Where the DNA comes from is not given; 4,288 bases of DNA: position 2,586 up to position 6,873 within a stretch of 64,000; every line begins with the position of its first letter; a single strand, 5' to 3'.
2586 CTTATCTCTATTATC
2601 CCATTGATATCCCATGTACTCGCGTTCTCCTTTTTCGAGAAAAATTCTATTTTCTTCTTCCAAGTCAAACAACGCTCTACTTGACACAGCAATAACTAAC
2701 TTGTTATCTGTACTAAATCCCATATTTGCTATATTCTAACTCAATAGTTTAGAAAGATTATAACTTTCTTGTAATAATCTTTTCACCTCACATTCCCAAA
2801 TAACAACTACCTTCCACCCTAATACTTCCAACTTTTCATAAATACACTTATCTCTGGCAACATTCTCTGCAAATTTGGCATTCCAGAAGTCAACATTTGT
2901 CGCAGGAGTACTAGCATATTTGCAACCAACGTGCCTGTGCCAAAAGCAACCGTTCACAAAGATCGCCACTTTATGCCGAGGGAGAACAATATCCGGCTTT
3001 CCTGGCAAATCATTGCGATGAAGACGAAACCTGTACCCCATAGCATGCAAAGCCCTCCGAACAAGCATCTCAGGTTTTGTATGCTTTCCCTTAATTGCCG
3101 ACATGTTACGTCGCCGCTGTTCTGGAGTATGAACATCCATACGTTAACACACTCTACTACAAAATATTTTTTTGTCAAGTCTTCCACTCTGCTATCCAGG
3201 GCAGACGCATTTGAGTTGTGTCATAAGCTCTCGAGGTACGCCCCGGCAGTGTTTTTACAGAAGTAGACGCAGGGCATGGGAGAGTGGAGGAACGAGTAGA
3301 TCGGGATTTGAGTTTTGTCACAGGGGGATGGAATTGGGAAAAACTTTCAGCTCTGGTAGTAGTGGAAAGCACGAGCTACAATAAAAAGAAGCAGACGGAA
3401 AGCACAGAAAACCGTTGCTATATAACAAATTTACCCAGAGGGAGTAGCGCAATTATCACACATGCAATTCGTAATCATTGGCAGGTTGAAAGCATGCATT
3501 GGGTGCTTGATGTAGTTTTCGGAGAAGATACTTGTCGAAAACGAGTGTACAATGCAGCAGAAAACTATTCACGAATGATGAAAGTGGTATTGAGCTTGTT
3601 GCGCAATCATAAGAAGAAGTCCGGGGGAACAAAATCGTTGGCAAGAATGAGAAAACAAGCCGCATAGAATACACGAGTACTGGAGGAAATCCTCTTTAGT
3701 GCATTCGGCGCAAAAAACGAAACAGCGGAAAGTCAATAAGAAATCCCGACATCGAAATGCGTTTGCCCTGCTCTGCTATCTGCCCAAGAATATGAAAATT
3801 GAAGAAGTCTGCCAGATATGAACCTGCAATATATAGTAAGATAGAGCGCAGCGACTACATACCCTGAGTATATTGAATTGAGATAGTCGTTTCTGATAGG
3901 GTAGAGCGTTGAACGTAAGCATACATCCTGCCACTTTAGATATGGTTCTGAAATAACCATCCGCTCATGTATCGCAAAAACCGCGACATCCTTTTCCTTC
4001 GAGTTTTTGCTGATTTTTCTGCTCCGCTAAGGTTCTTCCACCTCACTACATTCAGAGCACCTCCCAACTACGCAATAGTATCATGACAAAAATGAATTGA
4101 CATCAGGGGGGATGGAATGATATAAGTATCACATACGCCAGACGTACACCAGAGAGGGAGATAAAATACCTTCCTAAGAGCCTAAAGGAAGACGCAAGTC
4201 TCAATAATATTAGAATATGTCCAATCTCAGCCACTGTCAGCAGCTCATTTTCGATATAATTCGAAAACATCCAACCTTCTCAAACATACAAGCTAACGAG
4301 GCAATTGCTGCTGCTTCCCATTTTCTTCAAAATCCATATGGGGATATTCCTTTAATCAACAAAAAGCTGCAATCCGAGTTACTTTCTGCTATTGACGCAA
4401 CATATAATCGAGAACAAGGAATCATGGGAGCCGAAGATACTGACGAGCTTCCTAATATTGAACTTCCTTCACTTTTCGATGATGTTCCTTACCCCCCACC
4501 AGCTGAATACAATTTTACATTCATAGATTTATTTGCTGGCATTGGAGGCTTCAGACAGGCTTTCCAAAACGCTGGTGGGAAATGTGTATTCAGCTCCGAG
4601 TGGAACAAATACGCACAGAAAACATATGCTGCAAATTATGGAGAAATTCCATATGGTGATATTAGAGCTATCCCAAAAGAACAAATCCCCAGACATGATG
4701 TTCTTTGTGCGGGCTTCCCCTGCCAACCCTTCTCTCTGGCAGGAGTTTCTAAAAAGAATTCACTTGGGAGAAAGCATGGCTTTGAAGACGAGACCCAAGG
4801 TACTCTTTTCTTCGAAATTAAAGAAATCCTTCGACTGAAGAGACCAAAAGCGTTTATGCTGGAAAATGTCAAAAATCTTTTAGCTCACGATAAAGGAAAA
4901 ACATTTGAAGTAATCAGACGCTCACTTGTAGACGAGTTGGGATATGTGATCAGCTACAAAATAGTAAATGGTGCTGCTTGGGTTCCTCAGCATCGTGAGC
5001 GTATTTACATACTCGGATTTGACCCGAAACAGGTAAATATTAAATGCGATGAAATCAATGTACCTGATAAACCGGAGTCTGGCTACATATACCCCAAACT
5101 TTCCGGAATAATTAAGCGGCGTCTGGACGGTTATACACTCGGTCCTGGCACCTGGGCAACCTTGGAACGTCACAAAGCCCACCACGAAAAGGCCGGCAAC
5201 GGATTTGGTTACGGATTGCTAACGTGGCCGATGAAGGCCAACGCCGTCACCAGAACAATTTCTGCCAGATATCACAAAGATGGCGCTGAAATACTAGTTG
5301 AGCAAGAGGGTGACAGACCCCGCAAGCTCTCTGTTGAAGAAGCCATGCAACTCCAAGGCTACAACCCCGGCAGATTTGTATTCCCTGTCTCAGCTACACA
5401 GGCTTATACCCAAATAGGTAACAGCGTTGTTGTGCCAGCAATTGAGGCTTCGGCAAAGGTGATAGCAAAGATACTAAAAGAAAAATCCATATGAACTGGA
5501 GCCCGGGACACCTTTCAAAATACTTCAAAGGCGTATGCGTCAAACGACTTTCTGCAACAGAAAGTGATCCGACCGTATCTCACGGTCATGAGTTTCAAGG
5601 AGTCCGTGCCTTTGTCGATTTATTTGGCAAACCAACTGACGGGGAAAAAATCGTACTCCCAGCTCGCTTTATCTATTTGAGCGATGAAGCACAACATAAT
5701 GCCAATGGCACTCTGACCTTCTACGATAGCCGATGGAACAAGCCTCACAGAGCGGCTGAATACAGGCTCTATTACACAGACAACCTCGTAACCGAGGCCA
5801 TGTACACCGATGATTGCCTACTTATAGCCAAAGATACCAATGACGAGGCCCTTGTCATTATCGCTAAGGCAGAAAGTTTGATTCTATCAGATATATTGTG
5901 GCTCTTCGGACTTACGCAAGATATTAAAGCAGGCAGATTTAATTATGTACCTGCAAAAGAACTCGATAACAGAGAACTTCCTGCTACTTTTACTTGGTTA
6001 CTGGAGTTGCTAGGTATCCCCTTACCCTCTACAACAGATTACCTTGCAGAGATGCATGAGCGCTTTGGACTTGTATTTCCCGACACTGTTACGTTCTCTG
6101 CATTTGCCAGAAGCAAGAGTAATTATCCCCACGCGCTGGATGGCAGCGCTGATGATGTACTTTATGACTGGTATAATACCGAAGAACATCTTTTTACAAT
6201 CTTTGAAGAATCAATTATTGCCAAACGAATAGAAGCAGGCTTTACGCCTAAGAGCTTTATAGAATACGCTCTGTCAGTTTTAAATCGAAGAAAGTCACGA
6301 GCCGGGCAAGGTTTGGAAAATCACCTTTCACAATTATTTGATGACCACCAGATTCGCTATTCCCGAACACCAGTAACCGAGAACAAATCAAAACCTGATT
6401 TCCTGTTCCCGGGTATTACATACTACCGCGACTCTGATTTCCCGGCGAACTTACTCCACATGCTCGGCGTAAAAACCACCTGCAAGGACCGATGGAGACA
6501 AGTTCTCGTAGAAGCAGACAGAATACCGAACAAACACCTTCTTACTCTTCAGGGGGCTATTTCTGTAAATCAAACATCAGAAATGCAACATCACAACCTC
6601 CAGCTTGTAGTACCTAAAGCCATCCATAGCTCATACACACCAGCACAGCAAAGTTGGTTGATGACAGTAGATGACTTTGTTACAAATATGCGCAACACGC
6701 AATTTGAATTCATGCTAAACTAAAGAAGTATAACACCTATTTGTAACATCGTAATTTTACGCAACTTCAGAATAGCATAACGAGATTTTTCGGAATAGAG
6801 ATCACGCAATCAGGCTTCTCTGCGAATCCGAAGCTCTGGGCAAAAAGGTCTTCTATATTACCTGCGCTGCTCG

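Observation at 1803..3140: A cN-I-type 5'-nucleotidase co-transcribed with vsr inside a m5C R-M island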

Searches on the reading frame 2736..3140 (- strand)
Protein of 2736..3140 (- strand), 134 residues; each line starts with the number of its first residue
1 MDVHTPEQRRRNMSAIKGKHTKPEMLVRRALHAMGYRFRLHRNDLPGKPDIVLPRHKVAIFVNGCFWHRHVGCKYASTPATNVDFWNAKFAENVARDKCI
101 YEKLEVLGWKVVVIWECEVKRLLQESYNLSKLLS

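Call 3: search_protein_families(library=pfam, proteins=[window:2736-3140:-], max_evalue=0.01)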
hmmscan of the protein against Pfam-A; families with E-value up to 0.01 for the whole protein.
window:2736-3140:- (134 aa): 1 family
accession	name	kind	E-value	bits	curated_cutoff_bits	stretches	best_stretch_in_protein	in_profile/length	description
PF03852.21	Vsr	-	5.2e-31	106.8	27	1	1-70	1-70/74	DNA mismatch endonuclease Vsr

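Call 4: search_protein_families(library=padloc, proteins=[window:2736-3140:-], max_evalue=0.01)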
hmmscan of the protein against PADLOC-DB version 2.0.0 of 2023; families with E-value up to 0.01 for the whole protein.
window:2736-3140:- (134 aa): 1 family
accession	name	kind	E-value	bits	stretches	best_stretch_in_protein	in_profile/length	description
PDLC03397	Vsr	-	8.8e-28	95.4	1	2-120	3-120/156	Type II nicking endonuclease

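Call 53: find_homologous_proteins(query=window:2736-3140:-, max_evalue=1e-10)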
Query window:2736-3140:- (134 aa): 7996 proteins with E <= 1e-10 among 8000 candidates; the best 120 are listed.
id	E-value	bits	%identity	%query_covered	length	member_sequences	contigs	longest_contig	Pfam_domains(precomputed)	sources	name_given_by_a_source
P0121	1.1e-88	312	100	100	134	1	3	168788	PF03852.22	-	-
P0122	1.0e-65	238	76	100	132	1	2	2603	PF03852.22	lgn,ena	-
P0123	1.7e-64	234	83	90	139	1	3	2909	PF03852.22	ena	-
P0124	2.7e-64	233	80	91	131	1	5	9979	PF03852.22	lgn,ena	-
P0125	3.3e-64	233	79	90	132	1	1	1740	PF03852.22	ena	-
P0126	3.4e-64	233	72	100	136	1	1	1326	PF03852.22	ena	-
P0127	5.4e-64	232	79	90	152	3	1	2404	PF03852.22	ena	-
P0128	6.9e-64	232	80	91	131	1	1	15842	PF03852.22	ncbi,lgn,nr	ncbi:MAG: very short patch repair endonuclease [Akkermansia sp.]|nr:very short patch repair endonucl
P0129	1.0e-63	231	75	100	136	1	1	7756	PF03852.22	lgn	-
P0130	1.3e-63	231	80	91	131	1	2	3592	PF03852.22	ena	-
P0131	2.8e-63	230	73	100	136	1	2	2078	PF03852.22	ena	-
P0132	2.8e-61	224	78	90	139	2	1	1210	PF03852.22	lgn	-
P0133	3.8e-60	220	72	100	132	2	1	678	PF03852.22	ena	-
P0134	4.4e-60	220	76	90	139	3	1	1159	PF03852.22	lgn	-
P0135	2.7e-59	217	75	90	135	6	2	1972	PF03852.22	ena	-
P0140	1.4e-58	215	68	100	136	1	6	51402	PF03852.22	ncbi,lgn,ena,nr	ncbi:MAG: DNA mismatch endonuclease Vsr [Akkermansia sp.]|nr:DNA mismatch endonuclease Vsr [Akkerman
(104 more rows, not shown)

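Call 54: find_encoding_contigs(protein=P0128, flank=7000, max_places=3)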
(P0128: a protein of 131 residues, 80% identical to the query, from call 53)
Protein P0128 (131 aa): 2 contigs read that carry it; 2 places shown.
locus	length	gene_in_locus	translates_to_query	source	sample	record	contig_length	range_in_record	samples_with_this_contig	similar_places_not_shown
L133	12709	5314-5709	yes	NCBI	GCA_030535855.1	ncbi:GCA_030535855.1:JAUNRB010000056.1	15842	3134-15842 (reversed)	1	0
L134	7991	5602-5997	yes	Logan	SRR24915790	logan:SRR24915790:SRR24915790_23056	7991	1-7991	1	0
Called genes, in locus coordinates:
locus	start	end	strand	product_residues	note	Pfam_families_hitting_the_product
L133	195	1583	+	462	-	PF13173:AAA_14, PF13635:DUF4143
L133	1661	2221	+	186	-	PF08238:Sel1 (faint)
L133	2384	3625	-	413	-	PF09019:EcoRII-C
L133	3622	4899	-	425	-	PF00145:DNA_methylase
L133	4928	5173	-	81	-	PF13560:HTH_31 (weak), PF12844:HTH_19 (weak), PF01381:HTH_3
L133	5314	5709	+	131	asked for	PF03852:Vsr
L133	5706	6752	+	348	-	PF11185:DUF2971 (weak), PF08238:Sel1 (faint)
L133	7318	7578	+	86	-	PF08238:Sel1 (faint)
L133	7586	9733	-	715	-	PF00270:DEAD, PF00271:Helicase_C, PF16124:RecQ_Zn_bind, PF09382:RQC, PF00570:HRDC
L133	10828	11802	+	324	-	PF03050:DDE_Tnp_IS66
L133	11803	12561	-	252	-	PF08220:HTH_DeoR, PF08279:HTH_11 (weak), PF00455:DeoRC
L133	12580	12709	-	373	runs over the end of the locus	-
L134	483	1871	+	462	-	PF13173:AAA_14, PF13635:DUF4143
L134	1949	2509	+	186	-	PF08238:Sel1 (faint)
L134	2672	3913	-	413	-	PF09019:EcoRII-C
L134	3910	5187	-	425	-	PF00145:DNA_methylase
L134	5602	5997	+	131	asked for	PF03852:Vsr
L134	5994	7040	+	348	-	PF11185:DUF2971 (weak), PF08238:Sel1 (faint)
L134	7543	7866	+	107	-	PF08238:Sel1 (faint)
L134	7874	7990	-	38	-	?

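Call 55: find_encoding_contigs(protein=P0140, flank=7000, max_places=3)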
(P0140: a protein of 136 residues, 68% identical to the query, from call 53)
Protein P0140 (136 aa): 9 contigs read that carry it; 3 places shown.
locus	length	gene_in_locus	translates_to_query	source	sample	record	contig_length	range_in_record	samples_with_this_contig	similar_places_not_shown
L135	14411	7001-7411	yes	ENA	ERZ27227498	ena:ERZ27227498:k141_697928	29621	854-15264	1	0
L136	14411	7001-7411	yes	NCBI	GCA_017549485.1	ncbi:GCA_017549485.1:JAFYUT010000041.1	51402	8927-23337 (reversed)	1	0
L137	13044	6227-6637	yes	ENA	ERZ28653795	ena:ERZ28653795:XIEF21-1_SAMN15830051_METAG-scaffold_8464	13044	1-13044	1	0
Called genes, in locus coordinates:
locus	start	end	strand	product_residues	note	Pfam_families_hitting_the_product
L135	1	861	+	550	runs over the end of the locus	PF00118:Cpn60_TCP1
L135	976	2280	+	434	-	PF01637:ATPase_2 (faint), PF07693:KAP_NTPase, PF13401:AAA_22 (faint), PF24883:NPHP3_N (faint)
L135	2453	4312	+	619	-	PF02463:SMC_N (weak), PF13175:AAA_15, PF13476:AAA_23, PF13555:AAA_29 (weak), PF13304:AAA_21, PF11398:DUF2813 (weak)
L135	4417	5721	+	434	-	PF12844:HTH_19 (faint), PF13560:HTH_31 (weak), PF01381:HTH_3, PF00145:DNA_methylase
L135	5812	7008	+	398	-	PF09561:RE_HpaII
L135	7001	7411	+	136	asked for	PF03852:Vsr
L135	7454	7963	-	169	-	PF13098:Thioredoxin_2 (faint), PF00578:AhpC-TSA (weak), PF13905:Thioredoxin_8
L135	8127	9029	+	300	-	PF09028:Mac-1 (faint)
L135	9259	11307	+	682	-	PF00657:Lipase_GDSL (weak), PF13472:Lipase_GDSL_2 (faint)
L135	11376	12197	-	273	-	PF00749:tRNA-synt_1c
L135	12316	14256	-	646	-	-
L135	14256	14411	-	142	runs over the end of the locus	-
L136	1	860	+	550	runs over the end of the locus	PF00118:Cpn60_TCP1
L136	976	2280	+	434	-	PF01637:ATPase_2 (faint), PF07693:KAP_NTPase, PF13401:AAA_22 (faint), PF24883:NPHP3_N (faint)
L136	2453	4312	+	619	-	PF02463:SMC_N (weak), PF13175:AAA_15, PF13476:AAA_23, PF13555:AAA_29 (weak), PF13304:AAA_21, PF11398:DUF2813 (weak)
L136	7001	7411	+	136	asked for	PF03852:Vsr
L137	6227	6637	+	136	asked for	PF03852:Vsr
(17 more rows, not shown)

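Call 65: find_encoding_contigs(protein=P0129, flank=7000, max_places=3)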
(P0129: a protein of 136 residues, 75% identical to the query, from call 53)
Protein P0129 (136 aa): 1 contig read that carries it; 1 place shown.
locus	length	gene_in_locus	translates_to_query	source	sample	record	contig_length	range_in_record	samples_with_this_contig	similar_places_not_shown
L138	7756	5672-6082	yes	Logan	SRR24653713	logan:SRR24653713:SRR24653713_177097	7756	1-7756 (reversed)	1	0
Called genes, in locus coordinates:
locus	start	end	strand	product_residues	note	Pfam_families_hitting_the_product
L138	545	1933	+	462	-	PF13173:AAA_14, PF13635:DUF4143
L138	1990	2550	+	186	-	PF08238:Sel1 (faint)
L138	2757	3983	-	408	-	PF09019:EcoRII-C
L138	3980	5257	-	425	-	PF00145:DNA_methylase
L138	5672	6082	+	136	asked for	PF03852:Vsr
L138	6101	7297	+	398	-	PF14022:DUF4238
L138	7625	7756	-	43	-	?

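Call 67: search_protein_families(library=padloc, proteins=[L138:6101-7297:+, L133:5706-6752:+], max_evalue=0.001)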
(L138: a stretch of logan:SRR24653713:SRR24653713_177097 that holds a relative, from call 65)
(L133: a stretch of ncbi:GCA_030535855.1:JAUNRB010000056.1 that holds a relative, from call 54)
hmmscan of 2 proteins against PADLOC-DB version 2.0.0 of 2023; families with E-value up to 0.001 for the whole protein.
L138:6101-7297:+ (398 aa): 1 family
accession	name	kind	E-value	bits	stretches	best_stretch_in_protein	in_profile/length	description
PDLC03000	DUF4238-Pers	-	0.00031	18.3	0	1-108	1-116/309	-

L133:5706-6752:+ (348 aa): 4 families
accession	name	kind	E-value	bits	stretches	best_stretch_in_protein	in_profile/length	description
PDLC04991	PDC-S31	-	3.2e-13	47.8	1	6-173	2-144/208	-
PDLC04990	PDC-S31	-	3.8e-12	44.5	1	65-246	108-254/259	-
PDLC04994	PDC-S31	-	2.2e-09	35.1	1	67-100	121-154/273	-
PDLC04992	PDC-S31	-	3.7e-08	31.4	1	64-175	54-158/220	-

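Call 78: search_protein_families(library=ncbifam, proteins=[window:2736-3140:-], max_evalue=0.001)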
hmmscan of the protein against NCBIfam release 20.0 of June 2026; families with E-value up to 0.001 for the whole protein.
window:2736-3140:- (134 aa): 1 family
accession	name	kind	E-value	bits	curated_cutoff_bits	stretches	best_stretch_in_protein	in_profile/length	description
TIGR00632.1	vsr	subfamily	2.7e-44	150.2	97.85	1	1-118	2-119/119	DNA mismatch endonuclease Vsr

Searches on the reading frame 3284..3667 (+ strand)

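Call 3: search_protein_families(library=pfam, proteins=[window:3284-3667:+], max_evalue=0.01)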
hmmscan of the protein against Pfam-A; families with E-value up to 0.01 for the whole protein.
window:3284-3667:+ (127 aa): 1 family
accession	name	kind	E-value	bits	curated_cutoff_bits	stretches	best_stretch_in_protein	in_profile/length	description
PF01609.27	DDE_Tnp_1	-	0.00029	21.1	23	1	36-100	131-195/200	Transposase DDE domain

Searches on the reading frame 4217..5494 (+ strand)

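Call 3: search_protein_families(library=pfam, proteins=[window:4217-5494:+], max_evalue=0.01)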
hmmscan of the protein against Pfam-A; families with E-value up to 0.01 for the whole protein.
window:4217-5494:+ (425 aa): 1 family
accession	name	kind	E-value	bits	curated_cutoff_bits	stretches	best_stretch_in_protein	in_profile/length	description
PF00145.23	DNA_methylase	-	7.8e-79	265.9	22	1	100-417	1-323/324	C-5 cytosine-specific DNA methylase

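Call 4: search_protein_families(library=padloc, proteins=[window:4217-5494:+], max_evalue=0.01)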
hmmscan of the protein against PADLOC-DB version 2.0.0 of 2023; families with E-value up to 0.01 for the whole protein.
window:4217-5494:+ (425 aa): 59 families (the best 25 are shown)
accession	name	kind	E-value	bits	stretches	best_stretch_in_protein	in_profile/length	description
PDLC03361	MTase_II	-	1.4e-123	411.1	1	89-422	74-439/455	Type II methyltransferase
PDLC02653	DrmMII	-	1.3e-115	383.9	1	100-422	5-315/333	DrmMII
PDLC03272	MTase_II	-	8.4e-101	336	1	89-423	64-393/407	Type II methyltransferase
PDLC03733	oMTase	-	1.2e-88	296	2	154-418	166-456/476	orphan methyltransferase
PDLC03716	oMTase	-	1.1e-62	210.2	1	101-420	40-339/349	orphan methyltransferase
PDLC03217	MTase_II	-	5.3e-60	201.6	2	99-268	384-544/703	Type II methyltransferase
PDLC03242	MTase_II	-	1.7e-58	196.6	1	99-417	100-396/409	Type II methyltransferase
PDLC03378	MTase_II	-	6.6e-53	178.2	1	100-423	3-333/344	Type II methyltransferase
PDLC00034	DruM2|DruM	-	1.1e-42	144.1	2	98-269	6-187/457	DNA cytosine methylase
PDLC00026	DruM2|DruM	-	4.2e-40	136.3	1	100-423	5-321/336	DNA cytosine methylase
PDLC03234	MTase_II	-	2.5e-39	133.6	2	99-273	4-179/375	Type II methyltransferase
PDLC03734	oMTase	-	2.3e-38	130.3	1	103-270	7-170/444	orphan methyltransferase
PDLC03286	MTase_II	-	4.4e-38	129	1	101-268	2-168/185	Type II methyltransferase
PDLC03269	MTase_II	-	1.5e-37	127.7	2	99-288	3-182/437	Type II methyltransferase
PDLC00027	DruM2|DruM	-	1.6e-32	111.3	1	99-268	11-171/361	DNA cytosine methylase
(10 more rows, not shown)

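Call 78: search_protein_families(library=ncbifam, proteins=[window:4217-5494:+], max_evalue=0.001)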
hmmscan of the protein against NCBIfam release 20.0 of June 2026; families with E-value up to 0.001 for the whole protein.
window:4217-5494:+ (425 aa): 2 families
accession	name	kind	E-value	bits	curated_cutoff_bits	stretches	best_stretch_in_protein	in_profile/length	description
NF007772.0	PRK10458.1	subfamily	1.7e-101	340.2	710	2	154-421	164-457/472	DNA cytosine methylase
TIGR00675.1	dcm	superfamily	4.4e-84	282.9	100.65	1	102-414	1-327/329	DNA (cytosine-5-)-methyltransferase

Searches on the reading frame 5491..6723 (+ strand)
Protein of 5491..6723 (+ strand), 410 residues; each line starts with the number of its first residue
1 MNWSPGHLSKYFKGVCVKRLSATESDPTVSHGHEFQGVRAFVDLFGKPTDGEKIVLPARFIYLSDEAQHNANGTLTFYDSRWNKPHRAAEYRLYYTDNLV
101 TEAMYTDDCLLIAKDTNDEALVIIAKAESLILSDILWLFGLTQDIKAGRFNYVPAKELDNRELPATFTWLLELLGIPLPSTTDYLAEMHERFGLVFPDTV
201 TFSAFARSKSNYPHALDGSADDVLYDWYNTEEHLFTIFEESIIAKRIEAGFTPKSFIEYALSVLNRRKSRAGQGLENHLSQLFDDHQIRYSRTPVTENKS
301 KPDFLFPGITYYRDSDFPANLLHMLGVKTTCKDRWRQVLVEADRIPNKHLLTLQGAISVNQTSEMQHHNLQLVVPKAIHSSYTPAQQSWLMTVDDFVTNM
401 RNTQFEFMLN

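Call 3: search_protein_families(library=pfam, proteins=[window:5491-6723:+], max_evalue=0.01)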
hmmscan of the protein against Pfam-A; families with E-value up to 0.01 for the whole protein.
window:5491-6723:+ (410 aa): 1 family
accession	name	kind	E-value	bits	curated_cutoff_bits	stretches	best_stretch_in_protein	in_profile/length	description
PF09019.17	EcoRII-C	-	3.4e-68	229.4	25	1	235-397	1-165/165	EcoRII C terminal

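Call 4: search_protein_families(library=padloc, proteins=[window:5491-6723:+], max_evalue=0.01)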
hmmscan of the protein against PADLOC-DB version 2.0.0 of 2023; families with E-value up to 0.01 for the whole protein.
window:5491-6723:+ (410 aa): 2 families
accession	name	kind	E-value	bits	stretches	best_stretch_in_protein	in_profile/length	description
PDLC03467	REase_II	-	6.7e-39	132.2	1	190-367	187-363/365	Type II restriction enzyme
PDLC03545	REase_II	-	9.9e-05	20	1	236-348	65-180/272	Type II restriction enzyme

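Call 78: search_protein_families(library=ncbifam, proteins=[window:5491-6723:+], max_evalue=0.001)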
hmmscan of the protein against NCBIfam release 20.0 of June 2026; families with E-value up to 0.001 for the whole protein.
window:5491-6723:+ (410 aa): 0 families
